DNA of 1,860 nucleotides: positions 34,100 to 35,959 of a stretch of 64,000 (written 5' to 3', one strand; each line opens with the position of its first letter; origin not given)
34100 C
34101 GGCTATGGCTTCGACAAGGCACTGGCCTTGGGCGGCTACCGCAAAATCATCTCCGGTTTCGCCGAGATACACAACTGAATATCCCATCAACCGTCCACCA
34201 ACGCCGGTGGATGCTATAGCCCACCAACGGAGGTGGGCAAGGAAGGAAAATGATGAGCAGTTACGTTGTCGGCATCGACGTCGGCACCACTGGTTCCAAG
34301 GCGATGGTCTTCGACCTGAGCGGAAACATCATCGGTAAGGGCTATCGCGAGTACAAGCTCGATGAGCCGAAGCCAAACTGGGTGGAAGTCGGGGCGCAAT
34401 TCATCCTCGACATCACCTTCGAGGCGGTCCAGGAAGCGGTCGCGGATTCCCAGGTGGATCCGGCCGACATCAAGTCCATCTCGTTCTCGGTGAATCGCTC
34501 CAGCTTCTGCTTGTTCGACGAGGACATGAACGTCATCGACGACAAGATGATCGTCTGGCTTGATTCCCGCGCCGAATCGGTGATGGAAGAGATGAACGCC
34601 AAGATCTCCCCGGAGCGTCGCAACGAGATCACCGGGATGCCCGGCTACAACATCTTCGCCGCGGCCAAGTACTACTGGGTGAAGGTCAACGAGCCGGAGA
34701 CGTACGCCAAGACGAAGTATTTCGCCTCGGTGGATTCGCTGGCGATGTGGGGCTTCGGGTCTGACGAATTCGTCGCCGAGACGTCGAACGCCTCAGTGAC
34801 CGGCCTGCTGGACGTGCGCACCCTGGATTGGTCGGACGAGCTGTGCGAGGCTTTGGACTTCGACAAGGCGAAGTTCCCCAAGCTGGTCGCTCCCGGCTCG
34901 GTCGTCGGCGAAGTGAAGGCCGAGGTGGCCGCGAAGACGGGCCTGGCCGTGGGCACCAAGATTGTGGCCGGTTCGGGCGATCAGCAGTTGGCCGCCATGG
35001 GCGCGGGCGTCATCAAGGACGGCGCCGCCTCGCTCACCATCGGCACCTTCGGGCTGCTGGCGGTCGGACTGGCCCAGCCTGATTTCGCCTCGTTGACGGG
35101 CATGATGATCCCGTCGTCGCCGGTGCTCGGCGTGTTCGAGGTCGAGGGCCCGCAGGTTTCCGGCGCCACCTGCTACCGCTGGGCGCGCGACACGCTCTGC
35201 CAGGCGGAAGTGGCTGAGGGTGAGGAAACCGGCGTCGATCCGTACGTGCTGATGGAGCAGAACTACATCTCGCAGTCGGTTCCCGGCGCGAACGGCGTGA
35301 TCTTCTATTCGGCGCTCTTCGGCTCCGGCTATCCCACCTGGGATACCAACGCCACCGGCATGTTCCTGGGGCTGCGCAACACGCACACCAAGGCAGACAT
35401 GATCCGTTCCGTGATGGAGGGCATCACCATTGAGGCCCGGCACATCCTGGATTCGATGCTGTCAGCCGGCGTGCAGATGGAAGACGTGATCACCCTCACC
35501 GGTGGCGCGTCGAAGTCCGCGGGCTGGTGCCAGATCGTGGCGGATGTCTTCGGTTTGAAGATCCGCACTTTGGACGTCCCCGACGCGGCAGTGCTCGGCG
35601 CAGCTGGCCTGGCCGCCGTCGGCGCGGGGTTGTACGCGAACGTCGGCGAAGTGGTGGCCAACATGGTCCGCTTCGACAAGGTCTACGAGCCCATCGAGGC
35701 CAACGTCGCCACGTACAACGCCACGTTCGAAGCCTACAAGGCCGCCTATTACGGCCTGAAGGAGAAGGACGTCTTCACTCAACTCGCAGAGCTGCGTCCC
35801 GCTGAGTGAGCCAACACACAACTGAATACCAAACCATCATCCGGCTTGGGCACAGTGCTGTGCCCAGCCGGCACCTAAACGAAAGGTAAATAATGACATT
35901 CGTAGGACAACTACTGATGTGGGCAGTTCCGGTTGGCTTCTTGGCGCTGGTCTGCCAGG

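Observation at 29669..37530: Lower-GC carbohydrate island: RpiB - split transketolase - DeoC-like aldolase - HAD phosphatase - FGGY kinase - membrane protein - AKR, divergent from GntR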

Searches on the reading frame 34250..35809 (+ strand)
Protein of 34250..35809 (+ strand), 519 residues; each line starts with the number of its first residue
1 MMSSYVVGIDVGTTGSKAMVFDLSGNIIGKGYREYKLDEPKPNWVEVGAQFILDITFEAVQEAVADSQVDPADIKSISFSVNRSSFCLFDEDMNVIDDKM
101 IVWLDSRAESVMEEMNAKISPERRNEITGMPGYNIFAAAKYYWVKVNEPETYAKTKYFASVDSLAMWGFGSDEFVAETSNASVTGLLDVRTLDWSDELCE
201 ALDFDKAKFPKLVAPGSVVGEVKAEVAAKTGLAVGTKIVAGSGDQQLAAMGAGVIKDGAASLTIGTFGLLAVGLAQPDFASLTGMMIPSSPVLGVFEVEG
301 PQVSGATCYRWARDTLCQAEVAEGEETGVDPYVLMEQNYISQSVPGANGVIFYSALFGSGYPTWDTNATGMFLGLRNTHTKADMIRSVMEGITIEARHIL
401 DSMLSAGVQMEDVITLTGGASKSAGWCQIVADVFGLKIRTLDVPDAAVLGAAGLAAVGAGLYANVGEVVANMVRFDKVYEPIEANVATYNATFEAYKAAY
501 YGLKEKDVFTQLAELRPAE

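Call 3: search_protein_families(library=pfam, proteins=[window:34250-35809:+])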
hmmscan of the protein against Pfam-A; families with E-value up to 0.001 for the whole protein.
window:34250-35809:+ (519 aa): 3 families
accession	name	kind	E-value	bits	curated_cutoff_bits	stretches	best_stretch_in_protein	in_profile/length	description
PF00370.27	FGGY_N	-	1.1e-56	192.7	28.8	1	5-251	1-245/245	FGGY family of carbohydrate kinases, N-terminal domain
PF02782.22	FGGY_C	-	1.5e-29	103.7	27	1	294-458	36-197/198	FGGY family of carbohydrate kinases, C-terminal domain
PF01869.26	BcrAD_BadFG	-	2.2e-06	27.8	31.5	1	7-80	1-68/271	BadF/BadG/BcrA/BcrD ATPase family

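Call 4: search_protein_families(library=ncbifam, proteins=[window:34250-35809:+])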
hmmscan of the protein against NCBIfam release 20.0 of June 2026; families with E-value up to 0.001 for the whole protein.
window:34250-35809:+ (519 aa): 12 families
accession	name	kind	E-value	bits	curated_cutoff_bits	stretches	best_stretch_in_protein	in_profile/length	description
TIGR01312.1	XylB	equivalog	1.8e-85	287.3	380.25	1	7-500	1-480/481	xylulokinase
TIGR01314.1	gntK_FGGY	equivalog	3e-76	256.9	648.55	1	5-493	1-483/505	gluconokinase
NF008187.0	PRK10939.1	equivalog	7.8e-75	252.4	528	1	2-501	2-501/521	autoinducer-2 kinase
TIGR01311.1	glycerol_kin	equivalog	8.6e-69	232.1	590.35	1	5-485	2-476/496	glycerol kinase GlpK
NF000756.0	PRK00047.1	subfamily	4.1e-61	206.8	498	1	2-497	3-488/502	glycerol kinase GlpK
NF011601.0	PRK15027.1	equivalog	7.9e-46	156.4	912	1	7-503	3-479/484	xylulokinase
NF003154.0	PRK04123.1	equivalog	1.3e-40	139.6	428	1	2-513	2-549/554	ribulokinase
TIGR02628.1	fuculo_kin_coli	equivalog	2.9e-39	135.3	470.9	1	7-479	4-462/465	L-fuculokinase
TIGR01315.1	5C_CHO_kinase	subfamily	5.8e-36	124.3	408.7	2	6-252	2-263/541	FGGY family pentulose kinase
TIGR01234.1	L-ribulokinase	equivalog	7.2e-24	84.4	583.25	1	216-498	242-525/536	ribulokinase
TIGR02627.1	rhamnulo_kin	equivalog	2e-14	53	527.95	1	78-277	72-264/454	rhamnulokinase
NF007925.0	PRK10640.1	equivalog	5.9e-13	48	639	1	68-276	68-269/489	rhamnulokinase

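Call 7: find_encoding_contigs(protein=window:34250-35809:+, flank=10000, max_places=6)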
Protein window:34250-35809:+ (519 aa): no gene with exactly this product is on record in the collection.

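Call 14: search_solved_structures(query=window:34250-35809:+, max_evalue=1e-20)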
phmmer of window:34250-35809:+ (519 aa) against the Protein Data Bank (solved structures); distinct sequences matched with E-value up to 1e-20: 37.
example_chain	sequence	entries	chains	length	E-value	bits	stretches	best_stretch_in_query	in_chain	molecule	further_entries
3gbt_A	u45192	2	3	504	1.6e-56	195.3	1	3-496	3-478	Gluconate kinase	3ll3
5ya0_A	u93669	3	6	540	5.9e-47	163.7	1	4-501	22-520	Autoinducer-2 kinase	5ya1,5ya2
6k78_B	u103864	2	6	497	2.8e-45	158.2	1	2-497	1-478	Glycerol kinase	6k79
2zf5_O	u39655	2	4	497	3.4e-45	158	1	2-497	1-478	Glycerol kinase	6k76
6k78_A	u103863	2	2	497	3.8e-45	157.8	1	2-497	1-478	Glycerol kinase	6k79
3ezw_A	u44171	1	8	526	2.1e-43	152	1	4-489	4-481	Glycerol kinase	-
1bo5_O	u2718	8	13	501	2.3e-43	151.9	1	4-484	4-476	PROTEIN (GLYCEROL KINASE) | GLYCEROL KINASE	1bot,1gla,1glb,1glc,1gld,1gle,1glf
1bwf_Y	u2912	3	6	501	5.5e-43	150.7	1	4-484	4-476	GLYCEROL KINASE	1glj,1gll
1bu6_O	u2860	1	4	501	8.1e-43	150.1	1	4-484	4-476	PROTEIN (GLYCEROL KINASE)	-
6ude_A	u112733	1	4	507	5.6e-42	147.3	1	4-486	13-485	Glycerol kinase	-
2dpn_A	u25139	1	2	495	2.3e-41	145.3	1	5-463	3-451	Glycerol kinase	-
3g25_A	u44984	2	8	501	4.1e-40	141.2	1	2-481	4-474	Glycerol kinase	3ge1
5vm1_A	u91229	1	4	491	9e-40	140.1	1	7-503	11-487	Xylulokinase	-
3d7e_O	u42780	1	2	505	1.4e-39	139.5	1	4-481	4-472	Glycerol kinase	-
3wxi_A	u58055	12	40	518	1.9e-39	139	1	4-471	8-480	Glycerol kinase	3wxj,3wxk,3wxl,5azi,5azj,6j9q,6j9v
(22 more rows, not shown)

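Call 18: find_homologous_proteins(query=window:34250-35809:+, max_evalue=1e-60)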
Query window:34250-35809:+ (519 aa): 243 proteins with E <= 1e-60 among 8000 candidates; the best 120 are listed.
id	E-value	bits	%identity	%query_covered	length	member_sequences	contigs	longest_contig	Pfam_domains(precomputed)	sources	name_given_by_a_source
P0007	0.0e+0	1150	100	100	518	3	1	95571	PF01869.27,PF00370.28,PF02782.23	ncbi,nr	ncbi:MAG: hypothetical protein LBR20_00725 [Propionibacteriaceae bacterium]|nr:hypothetical protein 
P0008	0.0e+0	1037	91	99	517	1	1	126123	PF00370.28,PF02782.23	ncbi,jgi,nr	ncbi:MAG: hypothetical protein LBR58_01050 [Propionibacteriaceae bacterium]|jgi:xylulokinase|nr:hypo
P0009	0.0e+0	1023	87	99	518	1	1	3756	PF00370.28,PF02782.23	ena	-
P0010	2.9e-284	961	82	100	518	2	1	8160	PF00370.28,PF02782.23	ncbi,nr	ncbi:MAG: hypothetical protein LBE83_02850 [Propionibacteriaceae bacterium]|nr:hypothetical protein 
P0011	1.0e-274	930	80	99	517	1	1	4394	PF01869.27,PF00370.28,PF02782.23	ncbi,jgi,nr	ncbi:MAG: hypothetical protein LBS56_04380 [Propionibacteriaceae bacterium]|jgi:xylulokinase|nr:hypo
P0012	3.0e-274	928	79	100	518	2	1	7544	PF01869.27,PF00370.28,PF02782.23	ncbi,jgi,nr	ncbi:MAG: hypothetical protein LBC29_05530 [Propionibacteriaceae bacterium]|jgi:xylulokinase|nr:hypo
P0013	3.1e-274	928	81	99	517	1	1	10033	PF01869.27,PF00370.28,PF02782.23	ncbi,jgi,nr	ncbi:MAG: hypothetical protein LBD90_06815 [Bifidobacteriaceae bacterium]|jgi:xylulokinase|nr:hypoth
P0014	3.5e-272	922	78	99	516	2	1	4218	PF01869.27,PF00370.28,PF02782.23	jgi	jgi:xylulokinase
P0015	3.9e-271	918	78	100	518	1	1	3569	PF01869.27,PF00370.28,PF02782.23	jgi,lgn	jgi:xylulokinase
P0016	1.6e-270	916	78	99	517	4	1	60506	PF01869.27,PF00370.28,PF02782.23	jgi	jgi:xylulokinase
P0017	1.7e-270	916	77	99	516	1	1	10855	PF01869.27,PF00370.28,PF02782.23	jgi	jgi:xylulokinase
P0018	2.9e-270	915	75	99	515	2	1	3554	PF01869.27,PF00370.28,PF02782.23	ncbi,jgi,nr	ncbi:MAG: hypothetical protein LBH29_06360 [Elusimicrobiota bacterium]|jgi:xylulokinase|nr:hypotheti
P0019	3.9e-269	912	77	99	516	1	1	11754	PF01869.27,PF00370.28,PF02782.23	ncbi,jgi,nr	ncbi:MAG: hypothetical protein LBS53_04490 [Synergistaceae bacterium]|jgi:xylulokinase|nr:hypothetic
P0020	6.8e-268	907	77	99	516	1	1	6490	PF01869.27,PF00370.28,PF02782.23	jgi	-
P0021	7.2e-267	904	76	99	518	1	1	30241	PF00370.28,PF02782.23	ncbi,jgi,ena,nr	ncbi:MAG: FGGY family carbohydrate kinase [Treponema sp.]|nr:FGGY family carbohydrate kinase [Trepon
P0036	6.2e-258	875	74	100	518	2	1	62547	PF00370.28,PF02782.23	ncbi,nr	ncbi:MAG: hypothetical protein LBK62_06475 [Treponema sp.]|nr:hypothetical protein [Treponema sp.]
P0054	2.1e-244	830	70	99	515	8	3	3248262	PF00370.28,PF02782.23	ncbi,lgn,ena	-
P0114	5.9e-147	509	46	99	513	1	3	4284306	PF01869.27,PF00370.28,PF02782.23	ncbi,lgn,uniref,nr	ncbi:FGGY-family carbohydrate kinase [Acetobacterium bakii]|uniref:Xylulose kinase n=1 Tax=Acetobact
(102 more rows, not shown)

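Call 20: find_encoding_contigs(protein=P0054, flank=10000, max_places=2)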
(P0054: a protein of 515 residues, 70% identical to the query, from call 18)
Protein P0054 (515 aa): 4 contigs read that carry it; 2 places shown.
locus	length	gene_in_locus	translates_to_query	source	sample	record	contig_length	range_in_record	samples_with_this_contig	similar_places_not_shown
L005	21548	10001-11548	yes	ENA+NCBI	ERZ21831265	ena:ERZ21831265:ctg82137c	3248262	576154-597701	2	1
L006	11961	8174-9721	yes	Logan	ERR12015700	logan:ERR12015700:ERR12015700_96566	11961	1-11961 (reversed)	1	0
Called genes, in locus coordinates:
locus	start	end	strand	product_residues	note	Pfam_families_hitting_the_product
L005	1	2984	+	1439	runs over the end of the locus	PF00395:SLH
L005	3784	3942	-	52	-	-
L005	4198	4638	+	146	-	PF02502:LacAB_rpiB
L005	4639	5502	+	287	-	PF00456:Transketolase_N, PF13292:DXP_synthase_N, PF00676:E1_dh (weak), PF02775:TPP_enzyme_C (weak)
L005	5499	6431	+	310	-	PF02779:Transket_pyr, PF02780:Transketolase_C, PF22613:Transketolase_C_1 (weak)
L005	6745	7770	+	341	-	PF25928:DUF7973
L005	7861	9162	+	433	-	PF00923:TAL_FSA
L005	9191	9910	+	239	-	PF01791:DeoC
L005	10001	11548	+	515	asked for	PF00370:FGGY_N, PF02782:FGGY_C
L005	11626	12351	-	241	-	PF00392:GntR, PF07702:UTRA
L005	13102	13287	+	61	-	-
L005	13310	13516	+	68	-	PF00665:rve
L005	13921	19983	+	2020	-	PF00082:Peptidase_S8, PF07581:Glug (faint), PF12799:LRR_4 (faint), PF02368:Big_2, PF22359:Big-like (faint), PF26918:Ig_Eae (faint), PF02368:Big_2, PF26182:Ig_NUP210_5th (weak)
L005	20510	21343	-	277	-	PF01116:F_bP_aldolase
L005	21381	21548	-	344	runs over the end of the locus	PF08240:ADH_N, PF00107:ADH_zinc_N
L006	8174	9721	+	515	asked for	PF00370:FGGY_N, PF02782:FGGY_C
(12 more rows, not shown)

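Call 21: find_encoding_contigs(protein=P0114, flank=10000, max_places=2)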
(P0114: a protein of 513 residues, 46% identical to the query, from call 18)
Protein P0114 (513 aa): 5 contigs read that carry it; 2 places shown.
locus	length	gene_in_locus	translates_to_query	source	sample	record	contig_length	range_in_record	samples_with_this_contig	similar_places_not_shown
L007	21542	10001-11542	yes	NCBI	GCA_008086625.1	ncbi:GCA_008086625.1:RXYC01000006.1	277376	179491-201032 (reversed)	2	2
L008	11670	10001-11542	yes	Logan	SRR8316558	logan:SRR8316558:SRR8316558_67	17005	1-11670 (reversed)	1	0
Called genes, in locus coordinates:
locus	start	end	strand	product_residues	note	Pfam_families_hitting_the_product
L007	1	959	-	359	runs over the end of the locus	PF17396:DUF1611_N, PF07755:DUF1611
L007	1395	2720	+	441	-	PF00923:TAL_FSA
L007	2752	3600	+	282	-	PF01116:F_bP_aldolase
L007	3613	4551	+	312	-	PF02811:PHP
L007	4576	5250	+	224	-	PF00702:Hydrolase, PF12710:HAD (weak), PF13419:HAD_2, PF13242:Hydrolase_like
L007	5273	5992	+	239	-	PF01791:DeoC (weak)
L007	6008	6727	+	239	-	-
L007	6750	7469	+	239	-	PF01791:DeoC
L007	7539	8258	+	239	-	PF01791:DeoC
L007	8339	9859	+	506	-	PF00370:FGGY_N, PF01869:BcrAD_BadFG (faint), PF02782:FGGY_C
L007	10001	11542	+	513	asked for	PF00370:FGGY_N, PF01869:BcrAD_BadFG (faint), PF02782:FGGY_C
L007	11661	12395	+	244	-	PF00392:GntR, PF07702:UTRA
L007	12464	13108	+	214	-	-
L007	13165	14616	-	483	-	PF13426:PAS_9, PF00158:Sigma54_activat, PF14532:Sigma54_activ_2, PF07724:AAA_2 (weak), PF07728:AAA_5, PF25601:AAA_lid_14, PF02954:HTH_8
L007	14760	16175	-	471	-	PF06253:MTTB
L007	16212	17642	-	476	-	PF06253:MTTB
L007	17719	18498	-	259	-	PF01177:Asp_Glu_race (weak)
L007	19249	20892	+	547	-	PF02028:BCCT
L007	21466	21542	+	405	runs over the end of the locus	PF01210:NAD_Gly3P_dh_N (weak), PF02317:Octopine_DH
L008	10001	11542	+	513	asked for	PF00370:FGGY_N, PF01869:BcrAD_BadFG (faint), PF02782:FGGY_C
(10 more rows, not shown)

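Call 22: find_encoding_contigs(protein=P0036, flank=10000, max_places=2)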
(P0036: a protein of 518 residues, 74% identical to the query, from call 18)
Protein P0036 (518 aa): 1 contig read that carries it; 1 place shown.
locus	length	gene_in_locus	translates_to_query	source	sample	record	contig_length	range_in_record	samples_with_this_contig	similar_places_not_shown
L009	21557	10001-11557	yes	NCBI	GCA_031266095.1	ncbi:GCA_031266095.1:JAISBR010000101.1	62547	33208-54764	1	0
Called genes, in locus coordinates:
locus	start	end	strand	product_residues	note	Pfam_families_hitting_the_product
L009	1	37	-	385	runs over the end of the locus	PF01408:GFO_IDH_MocA, PF22725:GFO_IDH_MocA_C3, PF02894:GFO_IDH_MocA_C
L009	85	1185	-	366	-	-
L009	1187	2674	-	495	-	PF01970:TctA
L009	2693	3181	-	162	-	PF07331:TctB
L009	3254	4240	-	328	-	PF03401:TctC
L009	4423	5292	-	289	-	PF03168:LEA_2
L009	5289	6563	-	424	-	PF02403:Seryl_tRNA_N, PF00587:tRNA-synt_2b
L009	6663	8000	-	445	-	PF00923:TAL_FSA (weak)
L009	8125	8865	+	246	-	PF00392:GntR, PF07702:UTRA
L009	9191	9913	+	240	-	PF01791:DeoC (weak)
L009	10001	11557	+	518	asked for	PF00370:FGGY_N, PF02782:FGGY_C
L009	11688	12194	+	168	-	PF02293:AmiS_UreI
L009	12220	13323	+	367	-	PF00465:Fe-ADH, PF13685:Fe-ADH_2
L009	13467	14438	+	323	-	PF00248:Aldo_ket_red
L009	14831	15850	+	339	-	PF01408:GFO_IDH_MocA, PF22725:GFO_IDH_MocA_C3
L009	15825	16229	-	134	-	-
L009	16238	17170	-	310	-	PF02779:Transket_pyr, PF02780:Transketolase_C, PF22613:Transketolase_C_1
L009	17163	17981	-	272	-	PF00456:Transketolase_N, PF13292:DXP_synthase_N, PF00676:E1_dh, PF02775:TPP_enzyme_C (weak)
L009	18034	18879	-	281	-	PF00528:BPD_transp_1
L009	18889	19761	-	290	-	PF00528:BPD_transp_1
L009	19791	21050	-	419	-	PF01547:SBP_bac_1, PF13416:SBP_bac_8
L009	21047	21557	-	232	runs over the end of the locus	PF00392:GntR, PF07729:FCD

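Call 23: search_protein_families(library=ncbifam, proteins=[L005:6745-7770:+, L009:11688-12194:+, L007:12464-13108:+, L007:3613-4551:+, L007:2752-3600:+, L007:8339-9859:+, L007:6008-6727:+, L009:6663-8000:-], max_evalue=0.00001)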
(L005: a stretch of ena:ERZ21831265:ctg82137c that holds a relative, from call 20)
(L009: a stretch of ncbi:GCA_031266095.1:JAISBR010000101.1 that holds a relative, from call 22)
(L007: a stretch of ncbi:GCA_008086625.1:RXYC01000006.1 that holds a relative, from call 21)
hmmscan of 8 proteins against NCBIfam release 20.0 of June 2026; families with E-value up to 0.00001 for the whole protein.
L005:6745-7770:+ (341 aa): 0 families

L009:11688-12194:+ (168 aa): 0 families

L007:12464-13108:+ (214 aa): 0 families

L007:3613-4551:+ (312 aa): 6 families
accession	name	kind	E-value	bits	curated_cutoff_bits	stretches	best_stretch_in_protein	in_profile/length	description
NF047791.1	RNaseRnm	equivalog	9.9e-24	84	375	1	9-208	3-193/275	RNase RNM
NF041577.1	nside_bi_sphtase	equivalog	2.5e-23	82.6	400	1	8-282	3-252/276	3',5'-nucleoside bisphosphate phosphatase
NF038032.1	CehA_McbA_metalo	domain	1.1e-15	57.8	80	1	7-105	3-90/315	CehA/McbA family metallohydrolase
NF041661.1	Cycl_ph_dihydrol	equivalog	8.5e-13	48.2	500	1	10-284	1-248/259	phosphoribosyl 1,2-cyclic phosphate 1,2-diphosphodiesterase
NF045780.1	TrlF_fam_ATP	equivalog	2.4e-10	39.8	350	1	10-98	9-102/944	TrlF family AAA-like ATPase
NF004981.0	PRK06361.1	equivalog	1.5e-07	31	117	0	9-78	2-71/217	histidinol phosphate phosphatase domain-containing protein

L007:2752-3600:+ (282 aa): 20 families
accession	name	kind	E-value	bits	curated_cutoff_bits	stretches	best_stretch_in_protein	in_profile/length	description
TIGR01859.1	fruc_bis_ald_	equivalog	3.9e-77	259.7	343.05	1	3-278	1-276/282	class II fructose-1,6-bisphosphate aldolase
NF009497.0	PRK12857.1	equivalog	3.5e-76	256.1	423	1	1-279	1-279/284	class II fructose-1,6-bisphosphate aldolase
NF006626.0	PRK09195.1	subfamily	1e-75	254.5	384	1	1-276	1-276/284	tagatose-bisphosphate aldolase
NF009374.0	PRK12737.1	subfamily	2.3e-75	253.2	383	1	4-276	4-276/284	tagatose-bisphosphate aldolase subunit GatY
TIGR00167.1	cbbA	subfamily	2.1e-68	230.8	215.6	1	1-278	1-284/290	ketose-bisphosphate aldolase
TIGR01858.1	tag_bisphos_ald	equivalog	5e-68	229.3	443.55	1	7-276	5-274/282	tagatose bisphosphate family class II aldolase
NF005288.0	PRK06806.1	equivalog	6.7e-60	202.7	396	1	1-279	1-276/281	class II fructose-bisphosphate aldolase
NF005823.0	PRK07709.1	equivalog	1e-57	196.1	545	1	1-278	1-279/285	class II fructose-bisphosphate aldolase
NF005284.0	PRK06801.1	equivalog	1.4e-56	192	406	1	1-279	1-281/286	ketose 1,6-bisphosphate aldolase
NF005943.0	PRK07998.1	equivalog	1.5e-56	192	364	1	1-277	1-274/283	class II aldolase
NF006376.0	PRK08610.1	equivalog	6.1e-56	190.2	527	1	1-278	1-279/286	class II fructose-bisphosphate aldolase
NF006042.0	PRK08185.1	subfamily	1.1e-53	182.5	405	1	4-279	3-279/287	hypothetical protein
NF009375.0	PRK12738.1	equivalog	1.6e-52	178.5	542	1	1-276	1-276/286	tagatose-bisphosphate aldolase subunit KbaY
NF004493.0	PRK05835.1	equivalog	7.6e-48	163.3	558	1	5-219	4-221/307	class II fructose-bisphosphate aldolase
NF005590.0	PRK07315.1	equivalog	4e-45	154.4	443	1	1-250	1-250/293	class II fructose-bisphosphate aldolase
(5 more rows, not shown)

L007:8339-9859:+ (506 aa): 12 families
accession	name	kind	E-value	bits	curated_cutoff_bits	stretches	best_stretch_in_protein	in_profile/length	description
TIGR01312.1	XylB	equivalog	1.1e-98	330.9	380.25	1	6-499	1-481/481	xylulokinase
TIGR01314.1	gntK_FGGY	equivalog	3.5e-87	293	648.55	1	4-502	1-494/505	gluconokinase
NF008187.0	PRK10939.1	equivalog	6.6e-71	239.5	528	1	2-500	3-502/521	autoinducer-2 kinase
TIGR01311.1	glycerol_kin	equivalog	1.8e-59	201.4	590.35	1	3-492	1-484/496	glycerol kinase GlpK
NF000756.0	PRK00047.1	subfamily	1.3e-58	198.5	498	1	3-486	5-480/502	glycerol kinase GlpK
NF003154.0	PRK04123.1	equivalog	3.4e-50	171.3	428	1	2-501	3-537/554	ribulokinase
NF011601.0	PRK15027.1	equivalog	4.6e-50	170.4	912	1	6-501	3-479/484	xylulokinase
TIGR02628.1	fuculo_kin_coli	equivalog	1.3e-39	136.5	470.9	1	8-473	6-458/465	L-fuculokinase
TIGR01234.1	L-ribulokinase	equivalog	1.2e-36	126.6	583.25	1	4-503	2-532/536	ribulokinase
TIGR01315.1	5C_CHO_kinase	subfamily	2.8e-30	105.5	408.7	2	346-498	378-534/541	FGGY family pentulose kinase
TIGR02627.1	rhamnulo_kin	equivalog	1.6e-12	46.8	527.95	1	74-282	69-269/454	rhamnulokinase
NF007925.0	PRK10640.1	equivalog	8e-10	37.7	639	1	73-283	74-276/489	rhamnulokinase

L007:6008-6727:+ (239 aa): 1 family
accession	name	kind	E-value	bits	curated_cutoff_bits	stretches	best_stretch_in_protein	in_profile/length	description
TIGR00126.1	deoC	equivalog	3.8e-47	160.5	117.3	1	13-222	3-210/211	deoxyribose-phosphate aldolase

L009:6663-8000:- (445 aa): 0 families
